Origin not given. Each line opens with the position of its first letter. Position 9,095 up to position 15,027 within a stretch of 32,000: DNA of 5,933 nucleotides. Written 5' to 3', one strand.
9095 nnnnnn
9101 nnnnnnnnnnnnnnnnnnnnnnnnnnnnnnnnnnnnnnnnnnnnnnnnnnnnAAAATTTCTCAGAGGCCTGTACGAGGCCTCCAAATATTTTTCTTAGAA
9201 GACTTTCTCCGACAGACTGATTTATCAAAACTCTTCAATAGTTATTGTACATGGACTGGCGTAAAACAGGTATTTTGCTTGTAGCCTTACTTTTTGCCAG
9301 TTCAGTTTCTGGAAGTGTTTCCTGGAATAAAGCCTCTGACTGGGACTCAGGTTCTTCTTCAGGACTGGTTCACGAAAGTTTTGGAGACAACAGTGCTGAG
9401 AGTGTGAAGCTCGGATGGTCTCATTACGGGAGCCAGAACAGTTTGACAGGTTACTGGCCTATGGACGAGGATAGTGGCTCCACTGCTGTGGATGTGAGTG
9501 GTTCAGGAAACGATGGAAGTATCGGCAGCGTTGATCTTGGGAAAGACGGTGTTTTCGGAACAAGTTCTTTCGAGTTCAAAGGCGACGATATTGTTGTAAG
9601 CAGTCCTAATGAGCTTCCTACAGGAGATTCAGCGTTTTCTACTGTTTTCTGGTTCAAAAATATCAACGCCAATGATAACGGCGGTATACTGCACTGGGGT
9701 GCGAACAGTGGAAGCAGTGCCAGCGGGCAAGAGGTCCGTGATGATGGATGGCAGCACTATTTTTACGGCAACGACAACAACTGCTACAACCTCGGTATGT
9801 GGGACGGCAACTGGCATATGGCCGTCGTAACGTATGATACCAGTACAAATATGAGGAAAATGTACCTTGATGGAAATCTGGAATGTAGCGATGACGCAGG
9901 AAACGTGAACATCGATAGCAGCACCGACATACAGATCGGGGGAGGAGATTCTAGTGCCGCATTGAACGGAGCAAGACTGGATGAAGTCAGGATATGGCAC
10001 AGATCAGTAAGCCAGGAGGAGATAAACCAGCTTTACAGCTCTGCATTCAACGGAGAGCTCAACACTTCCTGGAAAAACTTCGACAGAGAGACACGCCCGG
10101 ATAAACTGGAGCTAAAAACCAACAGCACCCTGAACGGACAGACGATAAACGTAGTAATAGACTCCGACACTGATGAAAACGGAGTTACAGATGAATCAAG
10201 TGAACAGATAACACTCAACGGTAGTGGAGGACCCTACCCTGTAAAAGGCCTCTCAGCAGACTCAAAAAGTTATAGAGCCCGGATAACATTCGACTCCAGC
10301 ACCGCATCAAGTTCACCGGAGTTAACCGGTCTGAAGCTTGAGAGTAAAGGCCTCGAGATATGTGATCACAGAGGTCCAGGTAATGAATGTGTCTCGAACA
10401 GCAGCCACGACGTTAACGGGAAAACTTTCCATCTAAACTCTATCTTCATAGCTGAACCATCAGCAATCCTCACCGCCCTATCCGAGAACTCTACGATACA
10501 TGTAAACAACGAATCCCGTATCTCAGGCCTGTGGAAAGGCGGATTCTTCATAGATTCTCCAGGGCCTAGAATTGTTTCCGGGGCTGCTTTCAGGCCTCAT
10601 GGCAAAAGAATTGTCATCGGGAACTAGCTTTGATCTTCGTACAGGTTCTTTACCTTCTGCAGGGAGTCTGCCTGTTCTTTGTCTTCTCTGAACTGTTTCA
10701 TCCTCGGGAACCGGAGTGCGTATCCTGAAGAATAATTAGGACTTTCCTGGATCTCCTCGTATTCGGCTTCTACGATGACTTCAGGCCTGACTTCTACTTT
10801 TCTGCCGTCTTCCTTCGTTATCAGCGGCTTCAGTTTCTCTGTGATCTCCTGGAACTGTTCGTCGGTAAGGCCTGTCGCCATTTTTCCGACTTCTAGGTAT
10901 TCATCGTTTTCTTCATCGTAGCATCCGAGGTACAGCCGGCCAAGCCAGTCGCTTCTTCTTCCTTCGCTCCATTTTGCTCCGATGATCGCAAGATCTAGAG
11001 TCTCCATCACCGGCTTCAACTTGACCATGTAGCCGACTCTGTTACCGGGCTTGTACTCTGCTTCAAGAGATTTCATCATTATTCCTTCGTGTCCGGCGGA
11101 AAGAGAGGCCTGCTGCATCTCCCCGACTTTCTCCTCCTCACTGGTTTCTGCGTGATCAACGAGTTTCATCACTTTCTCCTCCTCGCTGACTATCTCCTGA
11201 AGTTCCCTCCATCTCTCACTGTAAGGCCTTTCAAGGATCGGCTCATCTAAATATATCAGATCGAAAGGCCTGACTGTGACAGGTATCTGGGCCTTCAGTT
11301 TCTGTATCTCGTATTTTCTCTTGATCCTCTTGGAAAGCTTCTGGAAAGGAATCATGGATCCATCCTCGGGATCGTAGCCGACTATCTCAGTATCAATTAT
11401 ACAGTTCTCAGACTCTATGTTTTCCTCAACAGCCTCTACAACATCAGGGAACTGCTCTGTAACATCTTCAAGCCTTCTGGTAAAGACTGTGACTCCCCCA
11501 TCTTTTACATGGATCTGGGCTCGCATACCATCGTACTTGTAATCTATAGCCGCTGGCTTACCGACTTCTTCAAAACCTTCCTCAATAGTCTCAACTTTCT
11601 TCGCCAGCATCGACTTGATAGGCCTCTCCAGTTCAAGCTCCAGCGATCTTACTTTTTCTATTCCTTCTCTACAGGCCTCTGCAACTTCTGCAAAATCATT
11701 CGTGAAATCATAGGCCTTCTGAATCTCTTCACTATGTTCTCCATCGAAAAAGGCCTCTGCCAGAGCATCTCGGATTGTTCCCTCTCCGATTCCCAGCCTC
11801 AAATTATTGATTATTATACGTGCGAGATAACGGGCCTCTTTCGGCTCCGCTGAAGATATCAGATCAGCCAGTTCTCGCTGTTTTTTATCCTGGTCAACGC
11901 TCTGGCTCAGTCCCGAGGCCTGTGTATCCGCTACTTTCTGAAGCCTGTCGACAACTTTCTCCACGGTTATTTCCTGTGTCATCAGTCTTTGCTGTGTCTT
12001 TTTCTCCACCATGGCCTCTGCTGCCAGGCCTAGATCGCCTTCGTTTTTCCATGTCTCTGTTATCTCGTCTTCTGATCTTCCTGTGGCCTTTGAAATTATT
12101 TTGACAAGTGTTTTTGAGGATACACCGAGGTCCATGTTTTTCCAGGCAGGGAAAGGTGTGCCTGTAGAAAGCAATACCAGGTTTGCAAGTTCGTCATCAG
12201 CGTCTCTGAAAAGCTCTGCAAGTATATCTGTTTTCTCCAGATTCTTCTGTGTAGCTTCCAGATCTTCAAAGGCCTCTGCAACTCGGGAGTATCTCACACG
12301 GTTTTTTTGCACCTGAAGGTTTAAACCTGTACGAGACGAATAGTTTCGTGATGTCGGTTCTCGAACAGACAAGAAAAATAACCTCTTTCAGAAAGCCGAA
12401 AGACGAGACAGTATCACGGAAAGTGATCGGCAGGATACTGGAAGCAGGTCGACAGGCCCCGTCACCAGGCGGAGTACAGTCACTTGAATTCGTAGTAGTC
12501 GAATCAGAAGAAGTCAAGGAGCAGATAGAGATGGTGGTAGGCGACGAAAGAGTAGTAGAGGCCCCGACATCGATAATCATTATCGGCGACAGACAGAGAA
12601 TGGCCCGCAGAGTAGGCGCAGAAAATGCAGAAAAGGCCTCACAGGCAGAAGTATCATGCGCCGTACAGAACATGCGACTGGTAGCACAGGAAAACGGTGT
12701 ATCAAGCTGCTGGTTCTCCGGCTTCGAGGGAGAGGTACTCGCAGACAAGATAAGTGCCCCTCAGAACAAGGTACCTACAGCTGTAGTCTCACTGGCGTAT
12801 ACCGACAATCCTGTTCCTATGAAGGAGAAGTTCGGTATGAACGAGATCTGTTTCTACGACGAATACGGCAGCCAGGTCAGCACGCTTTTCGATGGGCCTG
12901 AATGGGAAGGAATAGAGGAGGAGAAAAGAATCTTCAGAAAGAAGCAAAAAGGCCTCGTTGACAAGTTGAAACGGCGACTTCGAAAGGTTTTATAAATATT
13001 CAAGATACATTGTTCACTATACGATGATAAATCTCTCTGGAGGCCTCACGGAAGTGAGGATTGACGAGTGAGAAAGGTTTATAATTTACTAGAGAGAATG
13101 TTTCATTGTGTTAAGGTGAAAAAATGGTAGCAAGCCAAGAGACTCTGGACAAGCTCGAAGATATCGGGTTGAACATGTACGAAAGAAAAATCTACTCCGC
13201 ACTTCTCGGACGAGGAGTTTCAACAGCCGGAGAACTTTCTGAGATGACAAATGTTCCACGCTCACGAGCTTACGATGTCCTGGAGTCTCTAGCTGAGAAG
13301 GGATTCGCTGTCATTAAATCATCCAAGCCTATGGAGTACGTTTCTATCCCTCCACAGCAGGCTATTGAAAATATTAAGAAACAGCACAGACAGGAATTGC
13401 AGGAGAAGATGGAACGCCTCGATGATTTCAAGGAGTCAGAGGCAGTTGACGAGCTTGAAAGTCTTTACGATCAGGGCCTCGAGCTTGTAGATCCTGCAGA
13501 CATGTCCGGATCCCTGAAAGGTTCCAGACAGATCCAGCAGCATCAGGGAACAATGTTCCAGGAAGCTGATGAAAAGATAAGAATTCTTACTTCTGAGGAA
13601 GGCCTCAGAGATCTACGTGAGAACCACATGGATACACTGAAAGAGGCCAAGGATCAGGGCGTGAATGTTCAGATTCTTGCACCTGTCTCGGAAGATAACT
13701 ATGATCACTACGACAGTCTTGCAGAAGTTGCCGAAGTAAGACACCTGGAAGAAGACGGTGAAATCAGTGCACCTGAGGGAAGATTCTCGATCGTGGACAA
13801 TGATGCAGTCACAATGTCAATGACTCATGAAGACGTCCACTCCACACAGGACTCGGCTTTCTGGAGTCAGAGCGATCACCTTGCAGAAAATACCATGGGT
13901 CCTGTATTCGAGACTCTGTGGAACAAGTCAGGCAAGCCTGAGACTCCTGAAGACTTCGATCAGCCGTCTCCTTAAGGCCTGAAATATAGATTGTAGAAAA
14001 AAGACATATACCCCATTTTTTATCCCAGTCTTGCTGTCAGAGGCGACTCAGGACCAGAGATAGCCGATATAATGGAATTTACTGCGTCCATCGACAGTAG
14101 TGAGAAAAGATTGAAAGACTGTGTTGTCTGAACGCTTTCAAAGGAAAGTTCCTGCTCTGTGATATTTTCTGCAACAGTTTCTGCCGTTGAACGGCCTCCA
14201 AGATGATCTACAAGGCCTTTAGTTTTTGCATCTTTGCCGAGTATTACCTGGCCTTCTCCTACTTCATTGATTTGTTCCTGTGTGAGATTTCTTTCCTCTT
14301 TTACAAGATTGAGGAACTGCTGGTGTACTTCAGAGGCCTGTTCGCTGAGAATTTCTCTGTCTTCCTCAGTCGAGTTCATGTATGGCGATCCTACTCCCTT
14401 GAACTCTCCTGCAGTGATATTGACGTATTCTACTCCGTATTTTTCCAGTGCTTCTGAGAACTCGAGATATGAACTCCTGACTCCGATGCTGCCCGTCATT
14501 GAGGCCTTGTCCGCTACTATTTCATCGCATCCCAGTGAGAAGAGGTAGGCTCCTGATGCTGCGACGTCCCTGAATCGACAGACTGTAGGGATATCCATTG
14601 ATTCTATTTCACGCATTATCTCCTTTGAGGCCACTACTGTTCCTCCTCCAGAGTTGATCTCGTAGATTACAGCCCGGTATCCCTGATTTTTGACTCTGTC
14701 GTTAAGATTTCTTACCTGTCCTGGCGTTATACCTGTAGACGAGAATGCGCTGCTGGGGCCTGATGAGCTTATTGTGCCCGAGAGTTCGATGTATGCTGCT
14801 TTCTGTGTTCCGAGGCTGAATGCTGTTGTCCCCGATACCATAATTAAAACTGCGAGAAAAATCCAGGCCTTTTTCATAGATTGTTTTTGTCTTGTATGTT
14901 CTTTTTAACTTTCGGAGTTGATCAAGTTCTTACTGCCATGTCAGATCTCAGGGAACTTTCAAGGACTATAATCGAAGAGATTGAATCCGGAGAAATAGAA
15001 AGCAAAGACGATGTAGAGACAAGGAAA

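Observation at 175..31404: Roughly 20-fold over-representation of the palindromic hexamer AGGCCT across genes and spacers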

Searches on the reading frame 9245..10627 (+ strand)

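Call 8: search_protein_families(library=pfam, proteins=[window:9245-10627:+], max_evalue=0.01)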
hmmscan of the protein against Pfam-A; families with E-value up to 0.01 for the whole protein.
window:9245-10627:+ (460 aa): 1 family
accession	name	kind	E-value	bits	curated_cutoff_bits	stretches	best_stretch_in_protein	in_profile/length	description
PF13385.13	Laminin_G_3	-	3.5e-15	56.9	27.6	1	116-261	5-151/151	Concanavalin A-like lectin/glucanases superfamily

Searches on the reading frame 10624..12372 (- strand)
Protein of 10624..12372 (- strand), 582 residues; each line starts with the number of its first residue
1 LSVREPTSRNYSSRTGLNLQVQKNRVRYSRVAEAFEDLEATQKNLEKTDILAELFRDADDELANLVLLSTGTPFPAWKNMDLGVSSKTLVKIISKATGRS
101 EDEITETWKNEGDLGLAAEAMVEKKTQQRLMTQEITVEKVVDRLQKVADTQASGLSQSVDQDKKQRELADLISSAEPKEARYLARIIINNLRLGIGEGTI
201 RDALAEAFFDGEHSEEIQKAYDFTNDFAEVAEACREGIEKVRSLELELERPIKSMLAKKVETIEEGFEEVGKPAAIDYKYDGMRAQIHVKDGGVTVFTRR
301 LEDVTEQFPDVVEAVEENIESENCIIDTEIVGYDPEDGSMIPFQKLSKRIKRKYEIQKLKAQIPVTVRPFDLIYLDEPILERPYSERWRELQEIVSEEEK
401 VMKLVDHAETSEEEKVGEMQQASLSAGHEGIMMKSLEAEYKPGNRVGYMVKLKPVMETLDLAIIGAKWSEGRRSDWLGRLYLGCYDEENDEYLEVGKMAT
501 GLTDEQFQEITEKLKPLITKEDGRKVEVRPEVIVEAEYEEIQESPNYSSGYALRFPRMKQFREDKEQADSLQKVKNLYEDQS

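Call 8: search_protein_families(library=pfam, proteins=[window:10624-12372:-], max_evalue=0.01)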
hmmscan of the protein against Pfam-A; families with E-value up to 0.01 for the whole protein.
window:10624-12372:- (582 aa): 5 families
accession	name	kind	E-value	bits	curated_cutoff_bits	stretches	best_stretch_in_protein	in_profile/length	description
PF01068.26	DNA_ligase_A_M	-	4.5e-52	177.1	26.2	1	255-453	2-204/204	ATP dependent DNA ligase domain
PF04675.19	DNA_ligase_A_N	-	4e-41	141.5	24.6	1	28-205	2-174/174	DNA ligase N terminus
PF04679.21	DNA_ligase_A_C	-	3.4e-18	66.3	27.5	1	473-565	1-94/94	ATP dependent DNA ligase C terminal region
PF06152.16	Phage_min_cap2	-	8.1e-05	22.1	26.3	1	72-145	42-116/366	Phage minor capsid protein 2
PF17819.6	Tex55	-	0.0016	19.1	26.6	0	503-558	48-101/146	Testis-specific expressed protein 55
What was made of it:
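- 10624..12372 (-): ATP-dependent DNA ligase gene, the densest gene: 12 copies (6.9/kb). 12 of the 14 places where the protein sequence permits AGGCCT are used. Pfam match (call 8).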

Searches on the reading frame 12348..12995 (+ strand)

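Call 8: search_protein_families(library=pfam, proteins=[window:12348-12995:+], max_evalue=0.01)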
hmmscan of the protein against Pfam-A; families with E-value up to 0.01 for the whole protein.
window:12348-12995:+ (215 aa): 2 families
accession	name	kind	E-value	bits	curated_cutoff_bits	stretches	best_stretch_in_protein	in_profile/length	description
PF00881.29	Nitroreductase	-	1.9e-20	74.1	23.5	2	68-151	86-167/167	Nitroreductase family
PF14512.11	TM1586_NiRdase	-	7.2e-06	26.2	27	1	105-172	87-153/215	Putative TM nitroreductase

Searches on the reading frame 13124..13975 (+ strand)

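Call 8: search_protein_families(library=pfam, proteins=[window:13124-13975:+], max_evalue=0.01)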
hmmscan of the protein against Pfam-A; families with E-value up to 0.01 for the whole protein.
window:13124-13975:+ (283 aa): 4 families
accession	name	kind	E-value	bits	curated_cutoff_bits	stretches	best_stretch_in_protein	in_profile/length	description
PF01978.25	TrmB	-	6.6e-20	71.2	25.6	1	11-77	1-67/68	Sugar-specific transcriptional regulator TrmB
PF15871.10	JMY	-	0.0015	18.6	27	1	79-123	173-219/263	Junction-mediating and -regulatory protein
PF11495.14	Regulator_TrmB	-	0.0016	18.1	22.2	1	132-270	6-133/233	Archaeal transcriptional regulator TrmB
PF09339.16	HTH_IclR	-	0.0034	17.6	22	1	34-62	20-48/52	IclR helix-turn-helix domain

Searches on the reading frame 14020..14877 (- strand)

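Call 8: search_protein_families(library=pfam, proteins=[window:14020-14877:-], max_evalue=0.01)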
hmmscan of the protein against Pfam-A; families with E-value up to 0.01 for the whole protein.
window:14020-14877:- (285 aa): 2 families
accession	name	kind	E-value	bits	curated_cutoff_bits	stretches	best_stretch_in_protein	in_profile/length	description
PF01343.23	Peptidase_S49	-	1.1e-37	129.8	24.9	1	94-238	5-149/154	Peptidase family S49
PF25145.1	NfeD1b_N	-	1.3e-07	31.9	40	1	62-134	26-98/189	NfeD1b, N-terminal domain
